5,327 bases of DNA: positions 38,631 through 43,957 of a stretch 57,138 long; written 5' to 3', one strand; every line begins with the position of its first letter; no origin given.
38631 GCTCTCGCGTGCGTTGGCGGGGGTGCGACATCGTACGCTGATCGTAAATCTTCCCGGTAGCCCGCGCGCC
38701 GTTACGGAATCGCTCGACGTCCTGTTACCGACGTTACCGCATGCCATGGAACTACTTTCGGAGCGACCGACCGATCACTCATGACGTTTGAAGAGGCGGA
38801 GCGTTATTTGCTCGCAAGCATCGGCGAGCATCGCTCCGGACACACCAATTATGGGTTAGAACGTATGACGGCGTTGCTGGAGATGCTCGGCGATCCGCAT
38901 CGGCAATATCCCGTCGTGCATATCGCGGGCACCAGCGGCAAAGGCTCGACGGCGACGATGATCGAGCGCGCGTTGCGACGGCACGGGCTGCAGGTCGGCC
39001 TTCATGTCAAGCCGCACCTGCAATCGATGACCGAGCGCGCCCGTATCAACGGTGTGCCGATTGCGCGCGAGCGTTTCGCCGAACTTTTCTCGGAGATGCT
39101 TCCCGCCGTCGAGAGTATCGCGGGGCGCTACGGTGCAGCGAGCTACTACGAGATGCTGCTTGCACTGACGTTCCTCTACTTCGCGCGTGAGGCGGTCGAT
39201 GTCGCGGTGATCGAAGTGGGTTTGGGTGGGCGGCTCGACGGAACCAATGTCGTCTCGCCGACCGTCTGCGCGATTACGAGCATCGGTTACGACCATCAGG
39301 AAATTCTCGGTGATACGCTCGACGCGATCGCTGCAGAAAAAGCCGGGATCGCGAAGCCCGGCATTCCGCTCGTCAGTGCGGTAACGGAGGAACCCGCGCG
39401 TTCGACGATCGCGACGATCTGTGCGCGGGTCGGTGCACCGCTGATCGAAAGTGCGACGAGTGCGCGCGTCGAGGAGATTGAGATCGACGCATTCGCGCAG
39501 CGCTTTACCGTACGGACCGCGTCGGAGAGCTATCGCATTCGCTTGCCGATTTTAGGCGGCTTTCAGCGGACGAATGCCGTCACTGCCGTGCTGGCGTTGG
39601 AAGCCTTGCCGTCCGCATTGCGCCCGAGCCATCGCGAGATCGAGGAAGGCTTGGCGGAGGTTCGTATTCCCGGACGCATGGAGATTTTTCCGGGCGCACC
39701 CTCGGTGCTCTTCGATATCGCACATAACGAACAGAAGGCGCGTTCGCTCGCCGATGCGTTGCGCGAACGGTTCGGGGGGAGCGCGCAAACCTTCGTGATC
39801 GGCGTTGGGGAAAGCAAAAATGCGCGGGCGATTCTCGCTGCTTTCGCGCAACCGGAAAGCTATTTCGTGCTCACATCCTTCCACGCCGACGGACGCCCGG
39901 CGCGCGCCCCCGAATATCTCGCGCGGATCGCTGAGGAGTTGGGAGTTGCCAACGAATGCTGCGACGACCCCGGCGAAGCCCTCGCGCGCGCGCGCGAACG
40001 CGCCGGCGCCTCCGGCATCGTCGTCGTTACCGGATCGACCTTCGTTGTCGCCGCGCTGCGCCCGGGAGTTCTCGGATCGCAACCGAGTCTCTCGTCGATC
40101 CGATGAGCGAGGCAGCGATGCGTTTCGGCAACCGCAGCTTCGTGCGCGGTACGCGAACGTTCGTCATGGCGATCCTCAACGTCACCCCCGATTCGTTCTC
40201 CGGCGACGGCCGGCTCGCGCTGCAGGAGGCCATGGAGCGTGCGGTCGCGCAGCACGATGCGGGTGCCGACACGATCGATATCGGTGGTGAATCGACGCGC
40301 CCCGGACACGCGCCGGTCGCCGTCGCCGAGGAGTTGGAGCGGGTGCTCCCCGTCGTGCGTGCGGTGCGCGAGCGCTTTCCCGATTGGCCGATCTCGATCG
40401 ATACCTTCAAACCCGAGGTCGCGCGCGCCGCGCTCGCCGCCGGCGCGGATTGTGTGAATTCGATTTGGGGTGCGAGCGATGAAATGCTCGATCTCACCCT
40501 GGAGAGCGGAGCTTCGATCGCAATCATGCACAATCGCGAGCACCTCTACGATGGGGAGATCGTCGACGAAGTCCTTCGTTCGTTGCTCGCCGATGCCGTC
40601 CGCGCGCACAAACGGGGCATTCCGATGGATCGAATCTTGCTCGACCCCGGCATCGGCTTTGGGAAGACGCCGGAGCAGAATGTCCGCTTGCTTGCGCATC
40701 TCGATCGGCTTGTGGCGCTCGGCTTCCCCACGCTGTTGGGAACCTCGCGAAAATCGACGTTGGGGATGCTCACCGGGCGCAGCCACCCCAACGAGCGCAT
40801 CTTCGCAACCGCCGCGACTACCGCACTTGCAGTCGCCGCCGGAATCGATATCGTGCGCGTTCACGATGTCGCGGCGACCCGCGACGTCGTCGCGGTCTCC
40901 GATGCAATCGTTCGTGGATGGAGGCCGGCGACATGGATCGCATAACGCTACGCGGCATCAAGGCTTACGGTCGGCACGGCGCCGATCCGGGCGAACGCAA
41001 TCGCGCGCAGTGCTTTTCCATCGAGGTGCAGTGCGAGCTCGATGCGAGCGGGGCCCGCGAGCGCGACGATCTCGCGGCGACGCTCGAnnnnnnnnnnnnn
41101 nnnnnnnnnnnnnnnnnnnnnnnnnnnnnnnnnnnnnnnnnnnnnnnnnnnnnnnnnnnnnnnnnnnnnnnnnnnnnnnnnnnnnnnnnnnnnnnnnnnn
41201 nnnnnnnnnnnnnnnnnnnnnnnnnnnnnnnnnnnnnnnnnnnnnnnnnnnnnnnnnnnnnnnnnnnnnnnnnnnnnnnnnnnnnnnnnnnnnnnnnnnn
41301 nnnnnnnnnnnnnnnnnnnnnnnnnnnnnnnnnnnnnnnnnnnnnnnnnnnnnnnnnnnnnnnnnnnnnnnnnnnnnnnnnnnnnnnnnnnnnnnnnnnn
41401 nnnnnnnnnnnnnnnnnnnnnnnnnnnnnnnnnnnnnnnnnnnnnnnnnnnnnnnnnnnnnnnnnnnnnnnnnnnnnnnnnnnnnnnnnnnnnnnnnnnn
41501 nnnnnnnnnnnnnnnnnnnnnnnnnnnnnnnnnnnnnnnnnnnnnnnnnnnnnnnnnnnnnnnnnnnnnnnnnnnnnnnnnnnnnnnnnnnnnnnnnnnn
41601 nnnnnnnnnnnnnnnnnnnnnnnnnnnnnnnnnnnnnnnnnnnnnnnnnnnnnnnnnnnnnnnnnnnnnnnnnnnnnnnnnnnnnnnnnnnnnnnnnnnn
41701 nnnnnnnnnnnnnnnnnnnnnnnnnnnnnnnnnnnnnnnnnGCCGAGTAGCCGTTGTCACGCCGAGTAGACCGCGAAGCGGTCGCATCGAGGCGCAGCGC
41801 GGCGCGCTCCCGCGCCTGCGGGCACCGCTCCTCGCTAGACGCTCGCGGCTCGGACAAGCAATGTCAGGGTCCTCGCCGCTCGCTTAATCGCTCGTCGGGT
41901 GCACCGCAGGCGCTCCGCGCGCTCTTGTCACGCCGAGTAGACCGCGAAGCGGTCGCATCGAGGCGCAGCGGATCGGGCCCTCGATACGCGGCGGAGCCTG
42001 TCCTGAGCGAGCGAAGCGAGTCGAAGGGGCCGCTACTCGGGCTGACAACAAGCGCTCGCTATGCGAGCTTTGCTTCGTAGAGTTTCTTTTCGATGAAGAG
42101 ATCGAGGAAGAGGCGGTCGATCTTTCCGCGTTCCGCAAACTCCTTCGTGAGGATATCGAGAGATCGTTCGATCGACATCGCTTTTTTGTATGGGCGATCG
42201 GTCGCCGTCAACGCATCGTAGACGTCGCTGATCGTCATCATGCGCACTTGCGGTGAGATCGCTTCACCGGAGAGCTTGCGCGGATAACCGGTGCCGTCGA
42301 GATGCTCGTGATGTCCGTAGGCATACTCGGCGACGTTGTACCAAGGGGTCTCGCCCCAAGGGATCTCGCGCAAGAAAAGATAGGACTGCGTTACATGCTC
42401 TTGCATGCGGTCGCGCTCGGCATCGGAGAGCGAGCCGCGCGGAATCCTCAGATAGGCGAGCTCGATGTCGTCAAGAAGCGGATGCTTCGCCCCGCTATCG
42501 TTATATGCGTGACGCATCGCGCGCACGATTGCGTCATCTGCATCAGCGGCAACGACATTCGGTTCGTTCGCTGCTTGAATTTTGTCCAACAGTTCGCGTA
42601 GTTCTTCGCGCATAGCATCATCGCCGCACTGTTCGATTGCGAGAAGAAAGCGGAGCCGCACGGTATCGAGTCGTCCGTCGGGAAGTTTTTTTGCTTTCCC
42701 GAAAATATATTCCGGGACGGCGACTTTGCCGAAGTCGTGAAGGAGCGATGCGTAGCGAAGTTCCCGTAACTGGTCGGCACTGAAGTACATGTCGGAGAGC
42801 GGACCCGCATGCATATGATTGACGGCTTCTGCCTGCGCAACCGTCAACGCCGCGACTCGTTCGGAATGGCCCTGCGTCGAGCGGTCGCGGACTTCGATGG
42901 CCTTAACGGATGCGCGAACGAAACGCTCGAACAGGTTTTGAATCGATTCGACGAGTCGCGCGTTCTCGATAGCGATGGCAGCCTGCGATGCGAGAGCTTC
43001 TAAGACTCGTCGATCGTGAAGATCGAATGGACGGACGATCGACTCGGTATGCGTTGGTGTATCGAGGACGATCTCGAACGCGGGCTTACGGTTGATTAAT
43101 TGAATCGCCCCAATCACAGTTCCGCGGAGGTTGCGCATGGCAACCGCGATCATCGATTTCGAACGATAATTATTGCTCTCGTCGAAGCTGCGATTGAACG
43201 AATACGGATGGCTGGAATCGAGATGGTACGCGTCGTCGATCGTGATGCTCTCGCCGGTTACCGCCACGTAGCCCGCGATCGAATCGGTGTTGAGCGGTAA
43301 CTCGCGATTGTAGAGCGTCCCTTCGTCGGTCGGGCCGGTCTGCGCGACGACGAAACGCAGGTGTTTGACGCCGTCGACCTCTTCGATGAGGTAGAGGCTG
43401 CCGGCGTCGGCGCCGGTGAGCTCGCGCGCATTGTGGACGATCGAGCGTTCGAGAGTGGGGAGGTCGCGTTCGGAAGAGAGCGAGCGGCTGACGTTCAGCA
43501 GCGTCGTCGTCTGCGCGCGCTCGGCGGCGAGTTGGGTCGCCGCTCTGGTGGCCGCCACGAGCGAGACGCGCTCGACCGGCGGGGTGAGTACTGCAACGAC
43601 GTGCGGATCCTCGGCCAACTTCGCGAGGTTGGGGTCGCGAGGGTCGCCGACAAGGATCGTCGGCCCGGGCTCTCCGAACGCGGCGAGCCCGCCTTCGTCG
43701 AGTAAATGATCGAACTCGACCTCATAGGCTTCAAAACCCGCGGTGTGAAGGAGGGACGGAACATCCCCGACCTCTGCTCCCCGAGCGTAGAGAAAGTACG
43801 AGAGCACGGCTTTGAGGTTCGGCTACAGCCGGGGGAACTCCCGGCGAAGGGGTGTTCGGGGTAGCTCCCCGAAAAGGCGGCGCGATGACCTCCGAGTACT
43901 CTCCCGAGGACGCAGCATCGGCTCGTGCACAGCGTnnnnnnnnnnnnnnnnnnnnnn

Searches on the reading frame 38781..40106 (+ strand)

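Call 99: search_protein_families(library=pfam, proteins=[window:38781-40106:+], max_evalue=0.00001)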
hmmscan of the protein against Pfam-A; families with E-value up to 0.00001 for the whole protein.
window:38781-40106:+ (441 aa): 2 families
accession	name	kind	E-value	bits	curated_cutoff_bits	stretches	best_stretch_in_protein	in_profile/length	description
PF08245.18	Mur_ligase_M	-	1.8e-13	51.3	24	1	48-272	1-199/200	Mur ligase middle domain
PF02875.26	Mur_ligase_C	-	7.3e-12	46.7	28.4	1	298-419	1-126/127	Mur ligase, glutamate ligase domain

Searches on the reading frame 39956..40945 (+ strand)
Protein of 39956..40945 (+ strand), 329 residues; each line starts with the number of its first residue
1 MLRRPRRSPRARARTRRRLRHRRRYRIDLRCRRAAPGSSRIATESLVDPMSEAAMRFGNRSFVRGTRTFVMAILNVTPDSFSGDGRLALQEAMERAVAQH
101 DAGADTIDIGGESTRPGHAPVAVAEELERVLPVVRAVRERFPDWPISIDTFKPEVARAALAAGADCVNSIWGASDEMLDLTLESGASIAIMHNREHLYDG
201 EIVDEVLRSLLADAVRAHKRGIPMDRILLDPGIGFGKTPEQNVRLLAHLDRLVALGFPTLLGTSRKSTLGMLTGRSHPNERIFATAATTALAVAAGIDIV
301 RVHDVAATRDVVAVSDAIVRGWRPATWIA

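Call 99: search_protein_families(library=pfam, proteins=[window:39956-40945:+], max_evalue=0.00001)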
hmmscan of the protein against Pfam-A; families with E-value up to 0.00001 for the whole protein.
window:39956-40945:+ (329 aa): 1 family
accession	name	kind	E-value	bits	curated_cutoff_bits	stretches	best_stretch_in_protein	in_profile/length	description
PF00809.28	Pterin_bind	-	4.8e-73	246.2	25.5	1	71-303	1-244/244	Pterin binding enzyme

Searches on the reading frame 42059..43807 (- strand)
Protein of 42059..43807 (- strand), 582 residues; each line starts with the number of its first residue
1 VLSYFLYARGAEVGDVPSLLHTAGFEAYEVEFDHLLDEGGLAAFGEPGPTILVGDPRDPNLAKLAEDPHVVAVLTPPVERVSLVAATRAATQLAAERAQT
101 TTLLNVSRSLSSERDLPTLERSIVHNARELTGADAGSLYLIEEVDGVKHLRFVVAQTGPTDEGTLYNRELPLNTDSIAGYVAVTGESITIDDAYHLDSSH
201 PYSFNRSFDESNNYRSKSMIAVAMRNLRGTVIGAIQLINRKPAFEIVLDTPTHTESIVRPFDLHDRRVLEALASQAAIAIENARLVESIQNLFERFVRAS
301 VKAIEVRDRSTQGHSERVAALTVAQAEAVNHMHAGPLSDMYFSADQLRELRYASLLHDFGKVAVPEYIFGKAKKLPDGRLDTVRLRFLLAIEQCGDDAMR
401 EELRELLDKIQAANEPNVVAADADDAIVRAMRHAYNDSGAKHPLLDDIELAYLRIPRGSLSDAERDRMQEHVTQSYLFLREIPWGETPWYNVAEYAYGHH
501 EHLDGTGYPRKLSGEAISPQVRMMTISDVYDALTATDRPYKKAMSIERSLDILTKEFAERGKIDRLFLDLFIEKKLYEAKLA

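Call 99: search_protein_families(library=pfam, proteins=[window:42059-43807:-], max_evalue=0.00001)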
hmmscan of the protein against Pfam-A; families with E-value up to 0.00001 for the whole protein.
window:42059-43807:- (582 aa): 4 families
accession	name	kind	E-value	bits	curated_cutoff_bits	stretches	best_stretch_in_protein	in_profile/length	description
PF13487.12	HD_5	-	1.9e-30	106.3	27.2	1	450-558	60-163/170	HD domain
PF01590.32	GAF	-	6.7e-15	56.2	22.4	1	118-280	4-133/133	GAF domain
PF13185.12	GAF_2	-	5.2e-11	43.3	28.6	1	114-281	2-136/136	GAF domain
PF01966.28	HD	-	1.1e-07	32.6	22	0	313-366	3-43/116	HD domain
